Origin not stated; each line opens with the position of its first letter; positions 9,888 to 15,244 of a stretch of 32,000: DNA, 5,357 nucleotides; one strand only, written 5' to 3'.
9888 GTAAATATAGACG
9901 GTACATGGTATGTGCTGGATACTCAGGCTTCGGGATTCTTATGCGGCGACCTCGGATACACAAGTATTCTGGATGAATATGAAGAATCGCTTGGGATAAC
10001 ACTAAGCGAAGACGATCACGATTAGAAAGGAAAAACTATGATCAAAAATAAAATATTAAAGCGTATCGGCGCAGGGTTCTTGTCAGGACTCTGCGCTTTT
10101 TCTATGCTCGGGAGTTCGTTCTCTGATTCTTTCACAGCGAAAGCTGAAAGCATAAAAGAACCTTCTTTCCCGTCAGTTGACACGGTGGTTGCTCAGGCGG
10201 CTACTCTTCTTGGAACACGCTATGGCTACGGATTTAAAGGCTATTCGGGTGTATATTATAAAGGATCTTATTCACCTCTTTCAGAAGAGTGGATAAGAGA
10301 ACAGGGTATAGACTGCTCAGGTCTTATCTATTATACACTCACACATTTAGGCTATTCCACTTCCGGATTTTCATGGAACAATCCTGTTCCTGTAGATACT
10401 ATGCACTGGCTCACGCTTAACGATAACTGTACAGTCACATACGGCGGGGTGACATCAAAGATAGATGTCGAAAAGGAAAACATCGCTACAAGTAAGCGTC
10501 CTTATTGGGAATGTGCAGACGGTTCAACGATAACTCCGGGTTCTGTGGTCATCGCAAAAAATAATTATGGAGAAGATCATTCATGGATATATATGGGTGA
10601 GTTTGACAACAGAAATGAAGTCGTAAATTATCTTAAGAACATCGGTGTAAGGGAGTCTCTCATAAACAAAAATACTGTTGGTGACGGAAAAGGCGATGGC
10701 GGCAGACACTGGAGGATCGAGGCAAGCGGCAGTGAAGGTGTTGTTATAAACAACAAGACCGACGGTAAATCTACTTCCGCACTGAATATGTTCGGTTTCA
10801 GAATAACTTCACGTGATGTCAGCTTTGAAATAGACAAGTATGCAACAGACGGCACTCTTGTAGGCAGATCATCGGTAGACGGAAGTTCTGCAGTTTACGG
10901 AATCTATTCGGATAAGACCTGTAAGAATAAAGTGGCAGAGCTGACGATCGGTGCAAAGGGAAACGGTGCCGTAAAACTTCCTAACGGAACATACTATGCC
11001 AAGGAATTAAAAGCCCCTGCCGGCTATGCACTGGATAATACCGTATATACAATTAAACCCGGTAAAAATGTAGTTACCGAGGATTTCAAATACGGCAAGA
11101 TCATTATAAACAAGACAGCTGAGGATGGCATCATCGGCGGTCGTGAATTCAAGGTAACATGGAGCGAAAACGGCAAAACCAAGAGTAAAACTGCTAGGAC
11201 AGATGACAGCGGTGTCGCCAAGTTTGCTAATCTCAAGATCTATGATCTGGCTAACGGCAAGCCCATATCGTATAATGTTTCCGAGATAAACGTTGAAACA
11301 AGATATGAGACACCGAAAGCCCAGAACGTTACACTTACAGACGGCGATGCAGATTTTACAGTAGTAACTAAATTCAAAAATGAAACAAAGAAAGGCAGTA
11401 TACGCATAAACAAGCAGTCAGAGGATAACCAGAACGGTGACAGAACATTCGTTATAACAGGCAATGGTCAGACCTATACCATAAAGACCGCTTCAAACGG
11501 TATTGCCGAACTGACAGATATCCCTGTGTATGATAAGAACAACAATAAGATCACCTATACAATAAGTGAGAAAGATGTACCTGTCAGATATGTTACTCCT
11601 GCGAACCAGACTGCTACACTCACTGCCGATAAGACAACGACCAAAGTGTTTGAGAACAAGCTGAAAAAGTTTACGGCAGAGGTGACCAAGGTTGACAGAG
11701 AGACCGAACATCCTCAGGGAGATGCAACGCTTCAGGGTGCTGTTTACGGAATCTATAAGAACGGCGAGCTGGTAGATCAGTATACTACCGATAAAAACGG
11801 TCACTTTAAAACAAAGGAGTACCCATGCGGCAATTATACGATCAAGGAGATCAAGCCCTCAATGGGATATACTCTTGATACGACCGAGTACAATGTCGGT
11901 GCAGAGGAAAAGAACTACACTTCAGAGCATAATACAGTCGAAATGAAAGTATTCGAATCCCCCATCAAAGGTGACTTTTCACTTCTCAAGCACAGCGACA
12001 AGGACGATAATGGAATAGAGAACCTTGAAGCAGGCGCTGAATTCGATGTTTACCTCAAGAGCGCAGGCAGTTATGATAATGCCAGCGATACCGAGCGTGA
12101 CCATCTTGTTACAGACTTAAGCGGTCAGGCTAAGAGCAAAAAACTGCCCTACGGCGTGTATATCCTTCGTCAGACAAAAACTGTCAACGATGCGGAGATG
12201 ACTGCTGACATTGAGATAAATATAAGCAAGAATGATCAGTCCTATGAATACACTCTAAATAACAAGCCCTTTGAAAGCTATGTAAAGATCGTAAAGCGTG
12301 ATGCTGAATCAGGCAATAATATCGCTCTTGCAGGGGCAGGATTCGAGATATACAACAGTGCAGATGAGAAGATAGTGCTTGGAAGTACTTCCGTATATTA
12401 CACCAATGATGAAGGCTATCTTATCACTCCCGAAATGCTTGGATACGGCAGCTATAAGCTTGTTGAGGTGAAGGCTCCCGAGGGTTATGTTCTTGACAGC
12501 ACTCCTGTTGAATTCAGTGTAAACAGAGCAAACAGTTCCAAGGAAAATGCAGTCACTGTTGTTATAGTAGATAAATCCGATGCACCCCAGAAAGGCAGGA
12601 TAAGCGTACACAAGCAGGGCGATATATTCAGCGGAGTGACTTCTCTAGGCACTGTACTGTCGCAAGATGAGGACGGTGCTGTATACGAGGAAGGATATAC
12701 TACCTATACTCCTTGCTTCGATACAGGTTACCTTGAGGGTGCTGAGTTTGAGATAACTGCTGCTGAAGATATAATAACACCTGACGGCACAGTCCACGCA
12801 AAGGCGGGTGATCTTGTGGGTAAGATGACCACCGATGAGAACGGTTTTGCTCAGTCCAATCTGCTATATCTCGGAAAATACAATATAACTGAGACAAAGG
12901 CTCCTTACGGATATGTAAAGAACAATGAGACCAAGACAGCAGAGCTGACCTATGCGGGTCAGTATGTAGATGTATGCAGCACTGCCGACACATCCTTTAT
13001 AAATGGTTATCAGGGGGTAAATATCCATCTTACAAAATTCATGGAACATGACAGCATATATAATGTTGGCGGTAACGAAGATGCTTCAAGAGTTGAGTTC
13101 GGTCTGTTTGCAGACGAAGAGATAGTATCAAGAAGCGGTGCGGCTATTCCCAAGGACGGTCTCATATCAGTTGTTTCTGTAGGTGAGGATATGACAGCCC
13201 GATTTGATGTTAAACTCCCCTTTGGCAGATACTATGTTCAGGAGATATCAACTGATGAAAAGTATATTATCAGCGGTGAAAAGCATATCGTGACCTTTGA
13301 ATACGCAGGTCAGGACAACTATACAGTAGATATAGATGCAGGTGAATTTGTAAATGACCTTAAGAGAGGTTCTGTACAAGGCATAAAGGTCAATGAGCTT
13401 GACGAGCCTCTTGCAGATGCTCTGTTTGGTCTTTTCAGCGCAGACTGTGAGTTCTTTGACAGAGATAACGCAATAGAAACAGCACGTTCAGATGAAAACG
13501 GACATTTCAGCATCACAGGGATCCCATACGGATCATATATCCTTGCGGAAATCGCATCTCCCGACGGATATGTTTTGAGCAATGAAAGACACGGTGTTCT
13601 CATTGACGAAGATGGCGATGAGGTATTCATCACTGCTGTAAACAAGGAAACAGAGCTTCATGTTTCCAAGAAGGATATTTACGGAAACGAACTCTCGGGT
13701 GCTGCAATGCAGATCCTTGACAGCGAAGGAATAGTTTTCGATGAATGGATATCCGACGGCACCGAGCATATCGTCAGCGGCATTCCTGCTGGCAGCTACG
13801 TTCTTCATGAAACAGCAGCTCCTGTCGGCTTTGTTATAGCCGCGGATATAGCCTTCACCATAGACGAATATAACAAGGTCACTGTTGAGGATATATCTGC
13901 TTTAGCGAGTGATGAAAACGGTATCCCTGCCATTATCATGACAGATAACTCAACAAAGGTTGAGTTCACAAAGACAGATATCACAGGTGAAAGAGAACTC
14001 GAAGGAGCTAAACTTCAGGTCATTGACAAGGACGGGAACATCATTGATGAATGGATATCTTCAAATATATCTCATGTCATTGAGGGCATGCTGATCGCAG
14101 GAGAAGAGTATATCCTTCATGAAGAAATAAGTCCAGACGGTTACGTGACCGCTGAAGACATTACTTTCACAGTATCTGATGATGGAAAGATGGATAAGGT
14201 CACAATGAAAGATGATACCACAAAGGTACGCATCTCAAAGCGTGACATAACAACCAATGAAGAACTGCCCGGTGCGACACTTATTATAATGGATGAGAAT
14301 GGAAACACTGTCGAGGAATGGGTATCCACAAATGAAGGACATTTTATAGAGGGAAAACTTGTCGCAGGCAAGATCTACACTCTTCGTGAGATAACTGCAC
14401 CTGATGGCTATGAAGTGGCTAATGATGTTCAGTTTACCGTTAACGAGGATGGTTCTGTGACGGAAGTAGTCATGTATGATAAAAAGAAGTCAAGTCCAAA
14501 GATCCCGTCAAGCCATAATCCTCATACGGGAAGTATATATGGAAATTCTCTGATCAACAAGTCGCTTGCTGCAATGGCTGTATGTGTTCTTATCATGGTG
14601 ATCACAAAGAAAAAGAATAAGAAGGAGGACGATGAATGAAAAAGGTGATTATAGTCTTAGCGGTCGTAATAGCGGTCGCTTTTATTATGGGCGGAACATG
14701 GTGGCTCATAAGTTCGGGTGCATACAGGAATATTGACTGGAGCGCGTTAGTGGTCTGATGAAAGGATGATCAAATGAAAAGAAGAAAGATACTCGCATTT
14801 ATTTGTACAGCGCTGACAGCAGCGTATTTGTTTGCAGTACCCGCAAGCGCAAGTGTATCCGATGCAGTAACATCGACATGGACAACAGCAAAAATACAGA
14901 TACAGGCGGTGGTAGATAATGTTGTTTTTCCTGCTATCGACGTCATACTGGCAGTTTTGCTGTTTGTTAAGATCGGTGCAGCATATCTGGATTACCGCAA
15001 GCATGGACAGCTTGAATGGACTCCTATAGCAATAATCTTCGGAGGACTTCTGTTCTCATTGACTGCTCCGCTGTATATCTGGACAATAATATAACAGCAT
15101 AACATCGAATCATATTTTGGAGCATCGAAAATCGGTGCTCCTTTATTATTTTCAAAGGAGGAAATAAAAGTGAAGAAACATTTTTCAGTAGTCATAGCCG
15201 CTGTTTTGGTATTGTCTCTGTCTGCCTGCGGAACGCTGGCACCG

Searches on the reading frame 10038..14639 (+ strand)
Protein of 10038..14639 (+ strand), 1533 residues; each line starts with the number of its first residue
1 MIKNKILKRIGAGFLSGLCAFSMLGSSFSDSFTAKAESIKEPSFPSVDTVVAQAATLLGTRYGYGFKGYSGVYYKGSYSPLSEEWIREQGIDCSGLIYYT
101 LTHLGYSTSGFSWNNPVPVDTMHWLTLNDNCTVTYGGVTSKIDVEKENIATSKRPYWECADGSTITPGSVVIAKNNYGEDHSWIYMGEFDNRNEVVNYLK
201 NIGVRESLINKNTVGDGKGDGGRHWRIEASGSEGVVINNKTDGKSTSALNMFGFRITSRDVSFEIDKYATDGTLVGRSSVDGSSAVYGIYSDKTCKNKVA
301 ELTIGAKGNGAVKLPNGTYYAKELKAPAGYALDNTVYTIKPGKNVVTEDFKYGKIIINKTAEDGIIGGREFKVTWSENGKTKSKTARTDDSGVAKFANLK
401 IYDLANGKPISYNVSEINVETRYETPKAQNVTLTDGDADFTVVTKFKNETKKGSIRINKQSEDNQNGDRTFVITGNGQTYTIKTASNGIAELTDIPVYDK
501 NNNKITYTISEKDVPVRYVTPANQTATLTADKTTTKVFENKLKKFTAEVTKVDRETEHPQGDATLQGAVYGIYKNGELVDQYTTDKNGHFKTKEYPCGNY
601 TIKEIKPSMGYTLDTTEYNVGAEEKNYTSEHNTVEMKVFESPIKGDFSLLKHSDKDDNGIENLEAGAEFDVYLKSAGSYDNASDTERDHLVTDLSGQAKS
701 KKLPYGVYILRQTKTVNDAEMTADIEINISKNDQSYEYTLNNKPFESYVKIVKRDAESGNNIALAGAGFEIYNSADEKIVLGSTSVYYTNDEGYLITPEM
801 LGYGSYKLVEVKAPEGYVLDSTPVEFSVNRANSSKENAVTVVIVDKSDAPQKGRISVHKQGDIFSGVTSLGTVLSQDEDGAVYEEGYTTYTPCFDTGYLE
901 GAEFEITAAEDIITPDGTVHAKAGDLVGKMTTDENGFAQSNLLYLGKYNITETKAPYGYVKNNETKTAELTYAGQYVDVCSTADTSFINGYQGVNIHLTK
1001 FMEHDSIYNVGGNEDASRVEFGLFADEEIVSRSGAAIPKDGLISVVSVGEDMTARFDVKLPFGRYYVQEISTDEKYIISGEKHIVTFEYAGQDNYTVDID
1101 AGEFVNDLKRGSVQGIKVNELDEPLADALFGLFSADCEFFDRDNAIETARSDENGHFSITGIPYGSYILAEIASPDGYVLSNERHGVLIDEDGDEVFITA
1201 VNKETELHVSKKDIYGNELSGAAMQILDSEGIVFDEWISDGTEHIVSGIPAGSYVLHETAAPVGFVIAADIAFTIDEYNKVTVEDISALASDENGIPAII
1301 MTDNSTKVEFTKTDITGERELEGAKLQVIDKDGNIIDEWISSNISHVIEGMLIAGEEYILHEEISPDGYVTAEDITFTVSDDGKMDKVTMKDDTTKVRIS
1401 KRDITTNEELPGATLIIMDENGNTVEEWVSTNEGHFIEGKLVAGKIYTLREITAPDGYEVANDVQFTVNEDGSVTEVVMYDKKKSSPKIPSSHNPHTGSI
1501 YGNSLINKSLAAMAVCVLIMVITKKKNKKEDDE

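Call 20: search_protein_families(library=pfam, proteins=[window:10038-14639:+], max_evalue=0.01)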
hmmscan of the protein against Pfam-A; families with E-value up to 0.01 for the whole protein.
window:10038-14639:+ (1533 aa): 11 families
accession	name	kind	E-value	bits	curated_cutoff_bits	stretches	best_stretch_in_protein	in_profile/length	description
PF17802.7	SpaA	-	8.1e-133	433.4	23.1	11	1396-1483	2-91/91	Prealbumin-like fold domain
PF17210.9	SdrD_B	-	1.6e-09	38.4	29.7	1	1142-1213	35-105/112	SdrD B-like domain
PF13620.12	CarboxypepD_reg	-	9.2e-09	36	32.3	0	1144-1170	27-53/82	Carboxypeptidase regulatory-like domain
PF05738.19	Cna_B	-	1.2e-06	29.3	22.3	2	372-434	22-85/87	Cna protein B-type domain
PF22898.2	NOMO1-like_1st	-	3.9e-06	27.3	27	0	576-631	24-80/85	BOS complex subunit NOMO1-like, first beta sandwich domain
PF11974.14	bMG3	-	0.00014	22.2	34.9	0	1389-1435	7-53/103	Bacterial alpha-2-macroglobulin MG3 domain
PF12866.13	DUF3823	-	0.0021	18.7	27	0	930-975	38-82/90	Protein of unknown function (DUF3823) N-terminal domain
PF01060.29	TTR-52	-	0.0036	18.3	24.9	0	1123-1161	9-45/79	Transthyretin-like family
PF09430.16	EMC7_beta-sandw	-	0.004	17.8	26.6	0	1149-1170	23-44/122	ER membrane protein complex subunit 7, beta-sandwich domain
PF23754.1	Beta-prop_IP5PC_F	-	0.0073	15.7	27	0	1325-1349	349-372/392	IP5P C-F beta-propeller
PF23193.1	NOMO_3rd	-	0.0084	16.6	27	0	1142-1170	55-83/120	NOMO third transthyretin-like domain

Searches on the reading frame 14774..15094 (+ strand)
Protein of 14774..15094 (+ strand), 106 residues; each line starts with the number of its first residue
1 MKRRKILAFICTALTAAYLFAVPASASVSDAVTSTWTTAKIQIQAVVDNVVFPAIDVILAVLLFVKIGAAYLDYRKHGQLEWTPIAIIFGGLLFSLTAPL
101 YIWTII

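Call 20: search_protein_families(library=pfam, proteins=[window:14774-15094:+], max_evalue=0.01)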
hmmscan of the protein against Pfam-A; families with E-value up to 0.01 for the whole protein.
window:14774-15094:+ (106 aa): 1 family
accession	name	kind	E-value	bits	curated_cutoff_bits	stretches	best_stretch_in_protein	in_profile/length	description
PF12963.12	DUF3852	-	2e-38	131.5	25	1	2-106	1-107/107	Protein of unknown function (DUF3852)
